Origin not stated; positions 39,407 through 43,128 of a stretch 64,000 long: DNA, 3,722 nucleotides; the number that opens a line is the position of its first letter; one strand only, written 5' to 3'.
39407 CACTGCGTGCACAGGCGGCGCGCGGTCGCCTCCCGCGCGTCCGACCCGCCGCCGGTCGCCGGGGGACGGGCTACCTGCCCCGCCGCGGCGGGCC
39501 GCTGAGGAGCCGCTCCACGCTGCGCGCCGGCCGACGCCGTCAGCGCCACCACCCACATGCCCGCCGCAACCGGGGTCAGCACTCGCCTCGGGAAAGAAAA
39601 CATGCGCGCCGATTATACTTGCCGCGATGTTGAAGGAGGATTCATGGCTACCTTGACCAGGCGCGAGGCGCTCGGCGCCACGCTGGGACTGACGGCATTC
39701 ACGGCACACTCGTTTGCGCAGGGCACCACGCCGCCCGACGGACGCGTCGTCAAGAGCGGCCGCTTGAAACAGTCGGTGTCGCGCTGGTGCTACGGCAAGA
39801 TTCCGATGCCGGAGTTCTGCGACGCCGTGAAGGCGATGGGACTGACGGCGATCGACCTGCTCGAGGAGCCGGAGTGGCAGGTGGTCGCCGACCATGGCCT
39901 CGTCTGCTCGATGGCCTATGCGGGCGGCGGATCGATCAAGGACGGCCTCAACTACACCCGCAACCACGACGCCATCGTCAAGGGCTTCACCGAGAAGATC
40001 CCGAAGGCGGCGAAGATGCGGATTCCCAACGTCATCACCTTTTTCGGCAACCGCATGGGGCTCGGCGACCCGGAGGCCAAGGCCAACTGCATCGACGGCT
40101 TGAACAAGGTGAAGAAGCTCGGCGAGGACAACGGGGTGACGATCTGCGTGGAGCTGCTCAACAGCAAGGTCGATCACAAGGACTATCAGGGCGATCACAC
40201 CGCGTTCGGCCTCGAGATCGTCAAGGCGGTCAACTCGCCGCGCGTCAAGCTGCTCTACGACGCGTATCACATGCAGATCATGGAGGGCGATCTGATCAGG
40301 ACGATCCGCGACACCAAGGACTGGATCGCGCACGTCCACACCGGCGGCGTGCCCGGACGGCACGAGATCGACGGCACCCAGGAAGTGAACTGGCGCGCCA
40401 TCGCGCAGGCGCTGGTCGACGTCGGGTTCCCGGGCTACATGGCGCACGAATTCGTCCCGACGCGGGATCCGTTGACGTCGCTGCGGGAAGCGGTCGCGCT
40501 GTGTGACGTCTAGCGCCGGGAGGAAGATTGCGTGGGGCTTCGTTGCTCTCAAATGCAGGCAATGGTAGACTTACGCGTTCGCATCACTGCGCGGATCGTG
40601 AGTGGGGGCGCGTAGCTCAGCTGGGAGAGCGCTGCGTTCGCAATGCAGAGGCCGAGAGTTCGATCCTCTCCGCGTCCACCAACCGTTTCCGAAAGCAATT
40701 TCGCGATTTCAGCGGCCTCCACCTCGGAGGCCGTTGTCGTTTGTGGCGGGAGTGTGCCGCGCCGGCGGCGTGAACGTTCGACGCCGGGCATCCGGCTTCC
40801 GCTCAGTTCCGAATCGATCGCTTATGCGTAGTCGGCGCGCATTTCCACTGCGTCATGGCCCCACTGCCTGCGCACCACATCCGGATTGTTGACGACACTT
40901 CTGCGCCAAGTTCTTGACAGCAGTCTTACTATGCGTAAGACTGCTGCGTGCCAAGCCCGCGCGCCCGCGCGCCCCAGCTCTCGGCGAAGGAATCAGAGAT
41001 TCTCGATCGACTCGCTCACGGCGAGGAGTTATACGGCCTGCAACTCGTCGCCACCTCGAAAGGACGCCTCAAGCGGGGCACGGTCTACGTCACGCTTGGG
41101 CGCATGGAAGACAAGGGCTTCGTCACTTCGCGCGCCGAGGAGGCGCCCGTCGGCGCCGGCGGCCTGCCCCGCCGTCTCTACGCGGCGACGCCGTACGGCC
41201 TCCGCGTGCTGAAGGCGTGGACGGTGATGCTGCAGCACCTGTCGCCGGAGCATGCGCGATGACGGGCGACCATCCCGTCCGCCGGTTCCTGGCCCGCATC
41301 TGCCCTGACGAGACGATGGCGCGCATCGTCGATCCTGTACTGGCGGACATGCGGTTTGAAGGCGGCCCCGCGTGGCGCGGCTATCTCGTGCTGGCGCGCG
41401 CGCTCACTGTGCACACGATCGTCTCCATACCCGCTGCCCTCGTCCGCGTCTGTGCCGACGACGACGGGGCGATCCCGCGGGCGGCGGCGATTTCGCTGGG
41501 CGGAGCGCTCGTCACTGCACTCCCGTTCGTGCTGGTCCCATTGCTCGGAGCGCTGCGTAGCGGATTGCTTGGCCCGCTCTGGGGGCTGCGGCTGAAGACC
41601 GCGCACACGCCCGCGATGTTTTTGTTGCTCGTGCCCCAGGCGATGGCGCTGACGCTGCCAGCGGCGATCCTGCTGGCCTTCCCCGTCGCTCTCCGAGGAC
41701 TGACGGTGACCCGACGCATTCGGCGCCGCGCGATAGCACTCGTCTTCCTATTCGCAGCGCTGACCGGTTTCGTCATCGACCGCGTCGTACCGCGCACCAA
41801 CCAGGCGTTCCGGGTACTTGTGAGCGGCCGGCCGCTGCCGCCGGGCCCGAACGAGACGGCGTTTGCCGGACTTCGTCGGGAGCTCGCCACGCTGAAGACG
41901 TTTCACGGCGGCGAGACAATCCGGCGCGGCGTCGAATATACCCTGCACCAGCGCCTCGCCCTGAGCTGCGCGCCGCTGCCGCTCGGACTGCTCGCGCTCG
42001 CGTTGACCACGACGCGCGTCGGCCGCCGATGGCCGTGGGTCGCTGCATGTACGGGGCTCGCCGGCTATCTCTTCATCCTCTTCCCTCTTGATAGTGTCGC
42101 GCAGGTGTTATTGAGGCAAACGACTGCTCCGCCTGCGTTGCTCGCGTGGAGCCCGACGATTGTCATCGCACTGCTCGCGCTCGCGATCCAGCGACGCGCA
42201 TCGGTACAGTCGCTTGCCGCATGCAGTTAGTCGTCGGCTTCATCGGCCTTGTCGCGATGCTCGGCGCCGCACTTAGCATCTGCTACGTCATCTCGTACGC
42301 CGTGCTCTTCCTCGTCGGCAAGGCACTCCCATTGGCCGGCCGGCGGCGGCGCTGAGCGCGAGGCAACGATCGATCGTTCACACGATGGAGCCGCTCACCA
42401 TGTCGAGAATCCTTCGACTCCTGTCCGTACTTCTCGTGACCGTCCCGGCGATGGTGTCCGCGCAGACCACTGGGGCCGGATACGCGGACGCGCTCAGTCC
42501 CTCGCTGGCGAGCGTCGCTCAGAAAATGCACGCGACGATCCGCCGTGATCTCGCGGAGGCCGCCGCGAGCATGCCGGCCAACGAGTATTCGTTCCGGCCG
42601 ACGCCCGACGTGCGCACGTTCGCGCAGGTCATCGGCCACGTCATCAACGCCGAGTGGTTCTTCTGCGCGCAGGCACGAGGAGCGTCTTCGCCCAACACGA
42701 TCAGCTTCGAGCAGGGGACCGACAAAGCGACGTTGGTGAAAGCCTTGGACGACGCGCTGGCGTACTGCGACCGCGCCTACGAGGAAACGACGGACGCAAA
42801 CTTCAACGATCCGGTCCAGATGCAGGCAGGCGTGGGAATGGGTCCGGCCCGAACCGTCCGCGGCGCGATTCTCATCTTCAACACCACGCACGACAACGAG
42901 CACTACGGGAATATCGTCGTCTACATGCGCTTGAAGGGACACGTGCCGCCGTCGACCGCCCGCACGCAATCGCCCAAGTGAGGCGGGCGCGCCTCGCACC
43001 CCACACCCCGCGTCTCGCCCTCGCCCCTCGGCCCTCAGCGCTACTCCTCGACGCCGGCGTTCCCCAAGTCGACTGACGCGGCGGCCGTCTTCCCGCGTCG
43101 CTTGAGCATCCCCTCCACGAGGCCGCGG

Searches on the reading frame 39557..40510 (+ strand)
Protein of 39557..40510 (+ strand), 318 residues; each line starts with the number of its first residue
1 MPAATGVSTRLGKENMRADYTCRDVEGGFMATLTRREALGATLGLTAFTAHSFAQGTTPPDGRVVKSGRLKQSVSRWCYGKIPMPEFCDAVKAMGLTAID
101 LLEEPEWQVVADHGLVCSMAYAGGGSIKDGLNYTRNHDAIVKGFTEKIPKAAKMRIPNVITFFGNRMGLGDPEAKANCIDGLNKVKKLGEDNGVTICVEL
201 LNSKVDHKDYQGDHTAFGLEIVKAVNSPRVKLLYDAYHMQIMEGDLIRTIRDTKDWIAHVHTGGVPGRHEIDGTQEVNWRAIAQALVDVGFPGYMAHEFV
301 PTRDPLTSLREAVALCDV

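Call 14: search_protein_families(library=pfam, proteins=[window:39557-40510:+], max_evalue=0.001)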
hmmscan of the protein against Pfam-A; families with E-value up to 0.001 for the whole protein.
window:39557-40510:+ (318 aa): 1 family
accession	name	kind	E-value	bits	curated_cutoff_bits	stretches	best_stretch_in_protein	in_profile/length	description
PF01261.30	AP_endonuc_2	-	4.5e-25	89.2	31.1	1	109-313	36-243/249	Xylose isomerase-like TIM barrel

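Call 63: search_protein_families(library=ncbifam, proteins=[window:39557-40510:+], max_evalue=0.00001)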
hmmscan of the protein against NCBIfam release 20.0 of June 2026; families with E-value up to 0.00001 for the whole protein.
window:39557-40510:+ (318 aa): 6 families
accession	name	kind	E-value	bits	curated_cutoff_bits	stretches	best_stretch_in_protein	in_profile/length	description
TIGR03234.1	OH-pyruv-isom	equivalog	1.6e-24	86.6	353.45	1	141-309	83-250/254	hydroxypyruvate isomerase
NF043033.1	OxoTetrIsom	equivalog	1.7e-24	87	325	1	173-307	113-245/251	2-oxo-tetronate isomerase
NF051856.1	PsicseEpim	equivalog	5e-18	65.9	300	1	174-298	125-244/287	D-psicose 3-epimerase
NF041099.2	keto_glucon_epim_IolO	equivalog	4.1e-16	59.1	300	1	122-305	69-253/269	5-keto-L-gluconate epimerase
NF007444.0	PRK09997.1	equivalog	3.8e-12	46.2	465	1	193-302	137-244/258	hydroxypyruvate isomerase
NF007441.0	PRK09989.1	equivalog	3e-11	43.6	412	1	177-302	121-244/258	HPr family phosphocarrier protein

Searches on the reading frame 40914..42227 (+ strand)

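Call 14: search_protein_families(library=pfam, proteins=[window:40914-42227:+], max_evalue=0.001)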
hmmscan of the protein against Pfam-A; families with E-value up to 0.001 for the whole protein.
window:40914-42227:+ (438 aa): 1 family
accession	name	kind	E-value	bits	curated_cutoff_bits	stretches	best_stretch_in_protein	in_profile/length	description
PF03739.19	LptF_LptG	-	2.7e-08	33.7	27.9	1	340-426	267-351/353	Lipopolysaccharide export system permease LptF/LptG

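Call 63: search_protein_families(library=ncbifam, proteins=[window:40914-42227:+], max_evalue=0.00001)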
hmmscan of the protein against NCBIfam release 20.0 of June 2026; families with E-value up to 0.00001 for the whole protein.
window:40914-42227:+ (438 aa): 0 families

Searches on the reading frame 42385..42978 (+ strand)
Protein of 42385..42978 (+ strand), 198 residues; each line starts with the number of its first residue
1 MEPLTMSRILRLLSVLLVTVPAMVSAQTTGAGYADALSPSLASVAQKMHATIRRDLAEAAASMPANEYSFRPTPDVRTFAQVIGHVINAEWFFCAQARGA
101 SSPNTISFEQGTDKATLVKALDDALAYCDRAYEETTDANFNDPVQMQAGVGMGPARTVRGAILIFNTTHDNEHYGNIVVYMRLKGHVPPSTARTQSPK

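Call 14: search_protein_families(library=pfam, proteins=[window:42385-42978:+], max_evalue=0.001)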
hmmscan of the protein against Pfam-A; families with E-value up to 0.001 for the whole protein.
window:42385-42978:+ (198 aa): 2 families
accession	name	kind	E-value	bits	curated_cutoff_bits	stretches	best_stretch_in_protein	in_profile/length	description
PF12867.12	DinB_2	-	2.5e-19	70.4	24.8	1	52-175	5-126/128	DinB superfamily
PF05163.17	DinB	-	1.1e-08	35.6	23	1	53-192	16-153/165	DinB family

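Call 63: search_protein_families(library=ncbifam, proteins=[window:42385-42978:+], max_evalue=0.00001)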
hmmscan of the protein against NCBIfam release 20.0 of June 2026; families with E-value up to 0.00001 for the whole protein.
window:42385-42978:+ (198 aa): 0 families
